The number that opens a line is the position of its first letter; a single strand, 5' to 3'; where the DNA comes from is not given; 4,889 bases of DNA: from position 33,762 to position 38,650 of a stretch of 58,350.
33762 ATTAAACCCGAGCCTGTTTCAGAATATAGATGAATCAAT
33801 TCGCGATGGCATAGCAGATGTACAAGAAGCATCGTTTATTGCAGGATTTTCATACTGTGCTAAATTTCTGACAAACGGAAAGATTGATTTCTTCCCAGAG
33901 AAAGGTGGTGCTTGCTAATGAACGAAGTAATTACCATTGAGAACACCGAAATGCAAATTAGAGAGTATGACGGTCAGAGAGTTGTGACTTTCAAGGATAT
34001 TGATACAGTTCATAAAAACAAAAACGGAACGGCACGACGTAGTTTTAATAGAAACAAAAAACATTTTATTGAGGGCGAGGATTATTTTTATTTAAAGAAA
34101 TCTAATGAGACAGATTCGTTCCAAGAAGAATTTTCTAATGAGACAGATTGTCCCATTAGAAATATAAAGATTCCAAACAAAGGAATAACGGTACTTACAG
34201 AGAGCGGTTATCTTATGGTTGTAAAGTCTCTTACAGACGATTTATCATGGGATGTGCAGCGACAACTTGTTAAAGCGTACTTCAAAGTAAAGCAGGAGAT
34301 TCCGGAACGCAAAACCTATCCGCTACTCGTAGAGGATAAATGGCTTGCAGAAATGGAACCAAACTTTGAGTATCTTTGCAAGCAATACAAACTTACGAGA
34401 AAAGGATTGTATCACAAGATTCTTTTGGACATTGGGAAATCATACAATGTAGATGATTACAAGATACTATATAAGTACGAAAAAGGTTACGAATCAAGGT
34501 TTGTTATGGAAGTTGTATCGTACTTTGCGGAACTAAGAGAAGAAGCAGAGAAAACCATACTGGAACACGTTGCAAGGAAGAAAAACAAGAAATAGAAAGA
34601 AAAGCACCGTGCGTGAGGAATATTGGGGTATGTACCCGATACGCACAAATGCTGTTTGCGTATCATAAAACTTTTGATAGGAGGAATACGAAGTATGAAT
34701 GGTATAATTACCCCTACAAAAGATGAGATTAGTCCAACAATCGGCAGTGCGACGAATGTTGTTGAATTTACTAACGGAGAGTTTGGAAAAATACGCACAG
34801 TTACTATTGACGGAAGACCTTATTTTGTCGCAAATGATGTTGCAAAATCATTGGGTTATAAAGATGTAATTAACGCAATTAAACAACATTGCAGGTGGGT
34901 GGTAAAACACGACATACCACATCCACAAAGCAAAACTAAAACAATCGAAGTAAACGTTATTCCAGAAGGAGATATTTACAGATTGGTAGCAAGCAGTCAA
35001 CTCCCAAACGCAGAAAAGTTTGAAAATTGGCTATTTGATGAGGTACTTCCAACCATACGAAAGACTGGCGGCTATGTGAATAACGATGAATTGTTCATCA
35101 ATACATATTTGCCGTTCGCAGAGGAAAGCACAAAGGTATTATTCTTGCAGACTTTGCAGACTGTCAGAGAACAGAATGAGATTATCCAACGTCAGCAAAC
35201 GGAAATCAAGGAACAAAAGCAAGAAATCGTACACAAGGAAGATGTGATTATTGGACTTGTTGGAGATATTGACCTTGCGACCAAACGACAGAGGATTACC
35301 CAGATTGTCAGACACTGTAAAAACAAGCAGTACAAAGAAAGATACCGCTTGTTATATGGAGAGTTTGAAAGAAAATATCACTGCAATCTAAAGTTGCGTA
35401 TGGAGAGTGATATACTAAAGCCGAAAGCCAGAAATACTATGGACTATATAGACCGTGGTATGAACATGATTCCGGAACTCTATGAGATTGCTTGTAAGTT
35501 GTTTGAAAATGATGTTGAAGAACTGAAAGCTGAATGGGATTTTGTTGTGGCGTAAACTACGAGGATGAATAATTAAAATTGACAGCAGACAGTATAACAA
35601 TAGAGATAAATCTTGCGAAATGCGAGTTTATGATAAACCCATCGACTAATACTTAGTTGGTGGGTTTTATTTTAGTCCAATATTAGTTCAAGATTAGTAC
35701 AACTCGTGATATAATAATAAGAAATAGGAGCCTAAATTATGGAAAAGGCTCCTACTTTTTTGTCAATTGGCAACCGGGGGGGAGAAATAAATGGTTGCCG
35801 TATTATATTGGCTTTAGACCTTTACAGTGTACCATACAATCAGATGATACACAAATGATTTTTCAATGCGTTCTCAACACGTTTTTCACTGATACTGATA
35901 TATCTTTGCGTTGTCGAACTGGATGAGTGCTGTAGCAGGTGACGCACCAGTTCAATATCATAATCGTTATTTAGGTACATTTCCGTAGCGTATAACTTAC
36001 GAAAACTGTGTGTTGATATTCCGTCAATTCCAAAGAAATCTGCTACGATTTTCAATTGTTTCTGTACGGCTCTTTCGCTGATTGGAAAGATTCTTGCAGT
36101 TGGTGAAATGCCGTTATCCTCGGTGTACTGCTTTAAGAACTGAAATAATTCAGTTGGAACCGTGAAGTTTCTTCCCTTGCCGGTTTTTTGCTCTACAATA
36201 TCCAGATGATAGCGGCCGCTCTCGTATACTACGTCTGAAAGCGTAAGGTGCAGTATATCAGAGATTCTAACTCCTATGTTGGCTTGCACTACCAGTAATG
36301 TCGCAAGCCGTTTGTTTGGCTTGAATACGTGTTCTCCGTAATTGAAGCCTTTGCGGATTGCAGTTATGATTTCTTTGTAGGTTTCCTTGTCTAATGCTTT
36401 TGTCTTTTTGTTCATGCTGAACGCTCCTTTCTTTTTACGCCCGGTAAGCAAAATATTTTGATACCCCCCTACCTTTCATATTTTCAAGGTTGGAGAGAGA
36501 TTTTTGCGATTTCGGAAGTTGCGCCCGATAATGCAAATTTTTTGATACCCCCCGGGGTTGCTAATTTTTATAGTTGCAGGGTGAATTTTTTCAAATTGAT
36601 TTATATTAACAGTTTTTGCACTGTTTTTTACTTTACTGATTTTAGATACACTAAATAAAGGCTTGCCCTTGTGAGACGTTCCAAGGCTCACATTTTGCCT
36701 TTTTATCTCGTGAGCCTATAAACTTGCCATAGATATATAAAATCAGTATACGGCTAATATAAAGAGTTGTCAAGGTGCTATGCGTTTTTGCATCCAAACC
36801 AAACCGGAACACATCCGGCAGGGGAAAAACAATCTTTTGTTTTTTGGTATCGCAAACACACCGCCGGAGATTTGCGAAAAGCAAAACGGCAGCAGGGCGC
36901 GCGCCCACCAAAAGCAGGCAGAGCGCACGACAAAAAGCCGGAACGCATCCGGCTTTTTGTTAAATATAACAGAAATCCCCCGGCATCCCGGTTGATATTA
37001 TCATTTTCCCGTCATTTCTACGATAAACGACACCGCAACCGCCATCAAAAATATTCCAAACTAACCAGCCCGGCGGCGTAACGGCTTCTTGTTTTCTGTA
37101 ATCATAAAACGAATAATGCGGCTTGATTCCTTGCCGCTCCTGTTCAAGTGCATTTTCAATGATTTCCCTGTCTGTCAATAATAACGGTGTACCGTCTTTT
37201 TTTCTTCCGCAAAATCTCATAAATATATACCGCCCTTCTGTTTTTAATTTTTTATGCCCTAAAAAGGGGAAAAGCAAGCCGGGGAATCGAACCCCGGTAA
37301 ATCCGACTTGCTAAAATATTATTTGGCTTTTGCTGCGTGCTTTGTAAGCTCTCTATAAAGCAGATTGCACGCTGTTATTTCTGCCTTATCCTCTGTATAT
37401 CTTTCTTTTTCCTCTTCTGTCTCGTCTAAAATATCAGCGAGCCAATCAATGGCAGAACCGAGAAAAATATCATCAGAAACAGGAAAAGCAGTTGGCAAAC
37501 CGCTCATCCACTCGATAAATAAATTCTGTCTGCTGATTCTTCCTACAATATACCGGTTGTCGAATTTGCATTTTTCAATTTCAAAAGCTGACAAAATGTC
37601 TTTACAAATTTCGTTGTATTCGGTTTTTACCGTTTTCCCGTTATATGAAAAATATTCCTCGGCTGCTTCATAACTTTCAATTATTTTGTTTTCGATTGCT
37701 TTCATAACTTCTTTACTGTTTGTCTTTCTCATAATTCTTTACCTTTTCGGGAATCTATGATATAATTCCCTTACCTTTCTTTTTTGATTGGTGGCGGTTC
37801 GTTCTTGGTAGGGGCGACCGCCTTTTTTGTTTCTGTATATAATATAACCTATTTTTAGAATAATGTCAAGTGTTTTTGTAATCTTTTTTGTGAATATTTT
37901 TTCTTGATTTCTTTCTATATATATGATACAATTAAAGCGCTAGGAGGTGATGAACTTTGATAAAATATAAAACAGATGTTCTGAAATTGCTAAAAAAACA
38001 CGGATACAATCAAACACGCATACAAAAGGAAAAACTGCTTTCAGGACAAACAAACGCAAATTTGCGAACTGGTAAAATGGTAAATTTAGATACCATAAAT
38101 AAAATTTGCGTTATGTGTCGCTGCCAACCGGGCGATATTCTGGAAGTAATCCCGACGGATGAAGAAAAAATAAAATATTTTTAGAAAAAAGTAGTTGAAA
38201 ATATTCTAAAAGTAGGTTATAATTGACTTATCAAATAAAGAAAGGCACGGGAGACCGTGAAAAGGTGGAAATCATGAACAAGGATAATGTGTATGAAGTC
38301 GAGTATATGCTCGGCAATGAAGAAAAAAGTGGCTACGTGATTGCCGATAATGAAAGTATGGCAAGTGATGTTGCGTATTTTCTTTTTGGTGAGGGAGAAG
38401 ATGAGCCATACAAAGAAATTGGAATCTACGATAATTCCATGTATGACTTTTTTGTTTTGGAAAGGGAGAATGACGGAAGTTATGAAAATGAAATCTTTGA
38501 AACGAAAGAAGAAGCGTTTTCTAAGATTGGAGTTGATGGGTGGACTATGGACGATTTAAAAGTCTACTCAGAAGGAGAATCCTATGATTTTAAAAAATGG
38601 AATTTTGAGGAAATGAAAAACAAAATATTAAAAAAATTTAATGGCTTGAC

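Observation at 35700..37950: Opposite-strand, GC-richer island: small tyrosine recombinase with a ~320-nt structured leader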

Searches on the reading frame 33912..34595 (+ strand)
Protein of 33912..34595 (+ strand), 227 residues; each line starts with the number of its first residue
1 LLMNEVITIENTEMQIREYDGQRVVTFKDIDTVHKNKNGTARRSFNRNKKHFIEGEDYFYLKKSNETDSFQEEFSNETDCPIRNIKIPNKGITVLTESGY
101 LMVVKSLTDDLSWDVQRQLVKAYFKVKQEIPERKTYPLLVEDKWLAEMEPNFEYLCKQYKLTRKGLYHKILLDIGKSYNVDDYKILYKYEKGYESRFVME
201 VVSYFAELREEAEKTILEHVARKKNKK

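Call 9: search_protein_families(library=pfam, proteins=[window:33912-34595:+], max_evalue=0.01)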
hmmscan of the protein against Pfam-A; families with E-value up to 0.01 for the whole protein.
window:33912-34595:+ (227 aa): 1 family
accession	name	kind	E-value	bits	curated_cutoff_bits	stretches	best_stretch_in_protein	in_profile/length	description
PF10543.14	ORF6N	-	2.9e-16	60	27.8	1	15-106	2-86/86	ORF6N domain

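Call 10: search_protein_families(library=phrogs, proteins=[window:33912-34595:+], max_evalue=0.01)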
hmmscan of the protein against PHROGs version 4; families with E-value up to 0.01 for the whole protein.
window:33912-34595:+ (227 aa): 9 families
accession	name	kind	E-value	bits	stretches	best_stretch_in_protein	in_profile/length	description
phrog_4608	-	transcription regulation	1.1e-45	157.4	1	3-174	1-168/268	anti-repressor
phrog_7755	-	transcription regulation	5.6e-29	102.4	1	5-128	115-230/282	anti-repressor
phrog_1726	-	transcription regulation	5.3e-27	96.3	1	7-151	1-145/264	anti-repressor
phrog_1760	-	transcription regulation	1e-24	88.4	1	11-216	7-216/232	anti-repressor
phrog_373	-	transcription regulation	1.4e-13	51.9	1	3-135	76-197/373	anti-repressor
phrog_4792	-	transcription regulation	2.6e-11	44.7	1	7-135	8-131/268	anti-repressor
phrog_2127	-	transcription regulation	5.1e-07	30.7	1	3-134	3-128/313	anti-repressor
phrog_2379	-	transcription regulation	1e-06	29.6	1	21-136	17-128/187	anti-repressor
phrog_8244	-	unknown function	4.6e-06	27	1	24-126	20-119/383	-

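Call 60: find_related_loci(query=window:33912-34595:+, collection=viral_contigs, flank=6000)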
Query window:33912-34595:+ (227 aa) in viral_contigs; peptide patterns used: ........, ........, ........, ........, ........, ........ (x = any residue, [..] = any of these).
73 stretches matched a pattern; 70 encode a relative of the query (tblastn E <= 1e-3); 69 distinct loci.
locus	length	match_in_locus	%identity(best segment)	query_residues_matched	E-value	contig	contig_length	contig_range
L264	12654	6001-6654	86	1-227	2e-129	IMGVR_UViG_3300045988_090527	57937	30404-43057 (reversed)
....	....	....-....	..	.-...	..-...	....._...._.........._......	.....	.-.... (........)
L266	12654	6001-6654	85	1-227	2e-129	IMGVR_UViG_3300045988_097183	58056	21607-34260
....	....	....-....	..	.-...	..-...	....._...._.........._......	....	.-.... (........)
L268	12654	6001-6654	86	1-227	2e-129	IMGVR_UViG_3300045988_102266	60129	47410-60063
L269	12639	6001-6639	86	1-222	4e-127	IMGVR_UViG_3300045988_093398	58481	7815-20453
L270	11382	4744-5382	85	1-222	4e-126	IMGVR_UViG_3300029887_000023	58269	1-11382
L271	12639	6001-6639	85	1-222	4e-126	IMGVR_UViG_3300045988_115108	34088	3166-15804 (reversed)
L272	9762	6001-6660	81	1-227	1e-117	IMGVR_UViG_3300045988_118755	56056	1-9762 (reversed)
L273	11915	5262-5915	81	1-227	4e-117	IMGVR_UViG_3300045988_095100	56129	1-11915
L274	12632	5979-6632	81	1-227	4e-117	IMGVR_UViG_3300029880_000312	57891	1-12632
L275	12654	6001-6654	80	1-227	2e-116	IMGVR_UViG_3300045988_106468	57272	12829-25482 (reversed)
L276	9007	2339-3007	80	1-227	8e-116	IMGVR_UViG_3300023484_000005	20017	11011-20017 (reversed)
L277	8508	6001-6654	79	1-227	1e-115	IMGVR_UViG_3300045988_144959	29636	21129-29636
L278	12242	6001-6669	79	1-227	1e-114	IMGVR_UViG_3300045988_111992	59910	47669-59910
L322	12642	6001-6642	42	3-224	8e-48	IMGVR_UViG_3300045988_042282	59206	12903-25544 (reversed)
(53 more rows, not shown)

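Call 70: search_protein_families(library=pfam, proteins=[L322:4300-5040:+, L322:2632-2964:+, L322:3030-3392:+], max_evalue=0.01)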
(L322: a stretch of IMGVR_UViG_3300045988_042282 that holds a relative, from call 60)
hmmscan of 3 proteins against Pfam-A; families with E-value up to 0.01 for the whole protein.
L322:4300-5040:+ (246 aa): 4 families
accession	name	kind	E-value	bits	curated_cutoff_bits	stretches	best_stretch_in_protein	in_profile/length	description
PF11611.13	DUF4352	-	1e-14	55.3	25.9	1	123-239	5-120/122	Domain of unknown function (DUF4352)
PF13828.11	DUF4190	-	1.7e-07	31.3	35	1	6-67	1-61/62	Domain of unknown function (DUF4190)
PF16729.10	DUF5067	-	2e-07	31.4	27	1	128-231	17-124/126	Domain of unknown function (DUF5067)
PF07666.16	MpPF26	-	0.0001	22.7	37.2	1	11-70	2-69/75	M penetrans paralogue family 26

L322:2632-2964:+ (110 aa): 0 families

L322:3030-3392:+ (120 aa): 0 families

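Call 71: search_protein_families(library=phrogs, proteins=[L322:4300-5040:+, L322:2632-2964:+, L322:3030-3392:+], max_evalue=0.001)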
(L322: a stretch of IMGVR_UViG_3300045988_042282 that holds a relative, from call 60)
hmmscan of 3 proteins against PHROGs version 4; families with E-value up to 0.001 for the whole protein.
L322:4300-5040:+ (246 aa): 3 families
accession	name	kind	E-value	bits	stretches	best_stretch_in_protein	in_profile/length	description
phrog_806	-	unknown function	9.6e-19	69.1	1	58-246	7-186/187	-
phrog_11491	-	unknown function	4.8e-06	27.7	1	4-110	7-114/198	-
phrog_32775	-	unknown function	2.4e-05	24.9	1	7-110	18-117/283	-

L322:2632-2964:+ (110 aa): 1 family
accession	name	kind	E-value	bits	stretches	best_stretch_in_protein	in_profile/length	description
phrog_11100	-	unknown function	1.6e-29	103.3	1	6-109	2-116/123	-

L322:3030-3392:+ (120 aa): 0 families

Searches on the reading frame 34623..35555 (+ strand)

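Call 9: search_protein_families(library=pfam, proteins=[window:34623-35555:+], max_evalue=0.01)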
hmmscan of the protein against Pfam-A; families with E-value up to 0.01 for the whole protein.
window:34623-35555:+ (310 aa): 1 family
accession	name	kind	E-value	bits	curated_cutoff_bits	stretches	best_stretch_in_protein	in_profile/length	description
PF02498.22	Bro-N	-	1.1e-20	74.5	25.6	1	56-143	1-96/96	BRO family, N-terminal domain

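Call 10: search_protein_families(library=phrogs, proteins=[window:34623-35555:+], max_evalue=0.01)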
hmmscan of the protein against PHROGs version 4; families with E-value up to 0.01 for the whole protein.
window:34623-35555:+ (310 aa): 13 families
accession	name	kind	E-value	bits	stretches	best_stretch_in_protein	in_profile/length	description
phrog_130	-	transcription regulation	2.9e-44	152.9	1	44-247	158-368/480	anti-repressor Ant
phrog_2899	-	transcription regulation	4e-40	139.1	1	48-157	9-117/263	anti-repressor Ant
phrog_463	-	transcription regulation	3.3e-34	119.5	1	49-289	8-238/250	anti-repressor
phrog_2593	-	transcription regulation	4.2e-25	89.9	1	56-194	31-182/255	anti-repressor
phrog_2011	-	transcription regulation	1.6e-22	81.6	1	49-156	4-121/275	anti-repressor Ant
phrog_7940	-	unknown function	1.2e-19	71.9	1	48-154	5-110/252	-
phrog_245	-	transcription regulation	2.2e-19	71.1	1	43-161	40-145/319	anti-repressor Ant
phrog_25722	-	unknown function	2.2e-18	67.5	1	55-155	12-112/150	-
phrog_5060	-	transcription regulation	1.9e-17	65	1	47-173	10-133/224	anti-repressor Ant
phrog_9976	-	transcription regulation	3.6e-14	54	1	56-153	10-108/188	anti-repressor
phrog_2977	-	transcription regulation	1.8e-13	51.5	1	46-128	63-148/150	anti-repressor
phrog_373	-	transcription regulation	1.4e-05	25.6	1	55-278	87-306/373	anti-repressor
phrog_34000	-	unknown function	4.4e-05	24.4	1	44-153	12-127/194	-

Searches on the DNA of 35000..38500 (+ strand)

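Call 6: search_rna_families(source=window, start=35000, end=38500, threshold=evalue, max_evalue=1, show_alignments=3)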
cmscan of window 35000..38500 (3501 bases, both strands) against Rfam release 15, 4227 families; matches with E-value up to 1: 2.
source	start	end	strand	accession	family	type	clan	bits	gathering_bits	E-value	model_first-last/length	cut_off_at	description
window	35712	35766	-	RF02362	Yfr10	Gene; sRNA;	-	28.3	43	0.24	1-78/78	no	Cyanobacterial functional RNA 10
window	37279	37307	-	RF00023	tmRNA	Gene;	CL00001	15.6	47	0.0019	1-374/374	no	transfer-messenger RNA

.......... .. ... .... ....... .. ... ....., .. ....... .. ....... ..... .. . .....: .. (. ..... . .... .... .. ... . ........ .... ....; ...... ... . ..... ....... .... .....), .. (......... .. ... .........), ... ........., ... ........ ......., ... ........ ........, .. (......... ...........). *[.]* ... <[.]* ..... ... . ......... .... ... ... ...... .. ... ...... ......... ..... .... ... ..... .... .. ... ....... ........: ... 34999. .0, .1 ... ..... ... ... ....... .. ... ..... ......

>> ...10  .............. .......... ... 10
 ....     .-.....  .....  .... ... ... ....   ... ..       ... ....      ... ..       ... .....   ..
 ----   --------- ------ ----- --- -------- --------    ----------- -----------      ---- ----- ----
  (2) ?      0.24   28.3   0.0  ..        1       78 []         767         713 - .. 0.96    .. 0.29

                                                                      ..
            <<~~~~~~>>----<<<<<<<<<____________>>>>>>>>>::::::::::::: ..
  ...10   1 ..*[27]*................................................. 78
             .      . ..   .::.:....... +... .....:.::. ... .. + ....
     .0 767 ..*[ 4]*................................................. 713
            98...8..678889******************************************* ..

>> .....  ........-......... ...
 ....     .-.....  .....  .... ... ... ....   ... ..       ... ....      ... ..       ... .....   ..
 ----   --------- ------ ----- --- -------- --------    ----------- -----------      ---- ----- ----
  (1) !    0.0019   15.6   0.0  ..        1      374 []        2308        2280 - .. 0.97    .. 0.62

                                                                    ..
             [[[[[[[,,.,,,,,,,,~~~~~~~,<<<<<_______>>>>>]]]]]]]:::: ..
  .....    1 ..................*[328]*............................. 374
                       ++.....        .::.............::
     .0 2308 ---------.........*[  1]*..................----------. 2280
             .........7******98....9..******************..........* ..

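Call 11: search_dna_similar(query=window:35500-38200:+, collection=phages, mode=distant, max_rows=25)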
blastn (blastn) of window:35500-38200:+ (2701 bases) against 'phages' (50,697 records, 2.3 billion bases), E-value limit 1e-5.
No match.
